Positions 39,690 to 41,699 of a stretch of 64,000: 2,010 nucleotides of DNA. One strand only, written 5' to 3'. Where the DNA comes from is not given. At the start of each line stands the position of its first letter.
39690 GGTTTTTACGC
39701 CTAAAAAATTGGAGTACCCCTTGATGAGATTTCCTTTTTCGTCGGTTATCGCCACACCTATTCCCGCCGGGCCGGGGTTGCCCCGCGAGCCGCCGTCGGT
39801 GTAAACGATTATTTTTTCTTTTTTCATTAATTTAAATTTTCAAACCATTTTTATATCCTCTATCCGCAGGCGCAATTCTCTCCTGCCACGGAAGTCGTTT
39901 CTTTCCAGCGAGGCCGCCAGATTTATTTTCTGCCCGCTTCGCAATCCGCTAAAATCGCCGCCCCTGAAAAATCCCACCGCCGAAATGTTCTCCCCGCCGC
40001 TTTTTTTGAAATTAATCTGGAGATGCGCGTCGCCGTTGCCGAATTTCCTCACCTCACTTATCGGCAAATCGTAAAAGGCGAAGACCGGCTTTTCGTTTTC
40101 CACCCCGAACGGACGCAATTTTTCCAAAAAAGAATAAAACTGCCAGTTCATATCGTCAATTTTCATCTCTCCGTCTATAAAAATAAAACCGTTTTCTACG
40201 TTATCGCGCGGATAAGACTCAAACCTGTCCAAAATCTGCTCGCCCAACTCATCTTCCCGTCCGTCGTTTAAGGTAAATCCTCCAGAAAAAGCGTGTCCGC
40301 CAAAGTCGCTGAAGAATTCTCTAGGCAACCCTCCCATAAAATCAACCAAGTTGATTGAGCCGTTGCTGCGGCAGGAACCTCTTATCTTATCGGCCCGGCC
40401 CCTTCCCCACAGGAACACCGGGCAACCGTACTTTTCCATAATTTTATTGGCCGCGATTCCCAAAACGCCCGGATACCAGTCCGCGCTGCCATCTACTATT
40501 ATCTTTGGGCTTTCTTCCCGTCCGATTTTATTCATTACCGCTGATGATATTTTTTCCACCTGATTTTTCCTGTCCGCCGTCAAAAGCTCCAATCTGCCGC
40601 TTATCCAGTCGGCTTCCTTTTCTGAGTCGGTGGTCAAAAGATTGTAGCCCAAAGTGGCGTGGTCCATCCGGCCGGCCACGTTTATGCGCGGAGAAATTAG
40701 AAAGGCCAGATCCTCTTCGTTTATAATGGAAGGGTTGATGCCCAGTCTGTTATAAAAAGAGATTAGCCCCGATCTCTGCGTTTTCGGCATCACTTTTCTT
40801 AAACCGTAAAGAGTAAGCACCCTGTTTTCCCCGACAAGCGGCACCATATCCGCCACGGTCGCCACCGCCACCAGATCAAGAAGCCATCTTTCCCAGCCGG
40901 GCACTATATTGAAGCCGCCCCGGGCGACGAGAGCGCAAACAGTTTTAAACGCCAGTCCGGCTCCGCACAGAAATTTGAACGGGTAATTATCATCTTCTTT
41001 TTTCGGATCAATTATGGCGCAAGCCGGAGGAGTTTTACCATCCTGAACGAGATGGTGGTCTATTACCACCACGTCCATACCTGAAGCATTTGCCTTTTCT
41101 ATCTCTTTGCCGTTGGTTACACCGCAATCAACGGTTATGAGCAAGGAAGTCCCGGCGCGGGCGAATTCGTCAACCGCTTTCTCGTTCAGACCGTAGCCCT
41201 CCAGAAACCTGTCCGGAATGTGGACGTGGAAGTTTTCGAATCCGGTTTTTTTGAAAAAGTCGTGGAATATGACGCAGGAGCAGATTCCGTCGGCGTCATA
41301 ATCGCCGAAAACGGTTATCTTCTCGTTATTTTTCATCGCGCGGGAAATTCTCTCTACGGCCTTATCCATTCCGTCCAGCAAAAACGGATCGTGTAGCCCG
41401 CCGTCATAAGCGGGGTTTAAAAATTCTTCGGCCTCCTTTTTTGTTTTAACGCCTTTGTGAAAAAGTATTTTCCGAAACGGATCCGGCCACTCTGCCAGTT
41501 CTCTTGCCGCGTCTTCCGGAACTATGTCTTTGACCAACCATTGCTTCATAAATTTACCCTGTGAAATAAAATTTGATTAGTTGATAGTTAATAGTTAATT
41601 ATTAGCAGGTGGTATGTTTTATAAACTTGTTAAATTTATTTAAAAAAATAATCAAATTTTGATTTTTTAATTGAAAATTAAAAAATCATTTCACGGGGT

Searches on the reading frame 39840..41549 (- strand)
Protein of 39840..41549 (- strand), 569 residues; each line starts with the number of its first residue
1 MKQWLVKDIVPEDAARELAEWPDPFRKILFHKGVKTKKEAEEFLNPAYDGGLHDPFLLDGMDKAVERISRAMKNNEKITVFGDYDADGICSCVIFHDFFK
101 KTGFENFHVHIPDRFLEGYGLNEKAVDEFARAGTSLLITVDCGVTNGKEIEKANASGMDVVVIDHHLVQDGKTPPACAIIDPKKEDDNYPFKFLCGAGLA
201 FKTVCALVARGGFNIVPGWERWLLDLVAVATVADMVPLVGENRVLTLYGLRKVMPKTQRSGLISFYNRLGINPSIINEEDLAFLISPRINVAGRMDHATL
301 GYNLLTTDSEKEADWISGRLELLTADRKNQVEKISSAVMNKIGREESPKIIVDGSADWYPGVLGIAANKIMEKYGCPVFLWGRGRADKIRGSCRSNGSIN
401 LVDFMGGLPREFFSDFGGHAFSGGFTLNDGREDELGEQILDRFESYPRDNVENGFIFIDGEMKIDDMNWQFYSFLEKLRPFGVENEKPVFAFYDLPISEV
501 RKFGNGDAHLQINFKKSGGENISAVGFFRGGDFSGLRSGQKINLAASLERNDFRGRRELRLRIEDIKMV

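Call 56: search_protein_families(library=pfam, proteins=[window:39840-41549:-], max_evalue=0.01)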
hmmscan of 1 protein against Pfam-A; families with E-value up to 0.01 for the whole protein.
window:39840-41549:- (569 aa): 3 families
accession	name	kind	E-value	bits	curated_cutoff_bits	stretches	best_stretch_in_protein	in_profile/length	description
PF17768.7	RecJ_OB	-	2.2e-26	92.5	27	1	458-565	1-107/107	RecJ OB domain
PF01368.27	DHH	-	1.3e-23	84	28.1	1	77-230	1-124/125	DHH family, N-terminal domain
PF02272.25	DHHA1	-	3.8e-10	40.6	25.9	1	349-443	3-96/102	DHHA1 domain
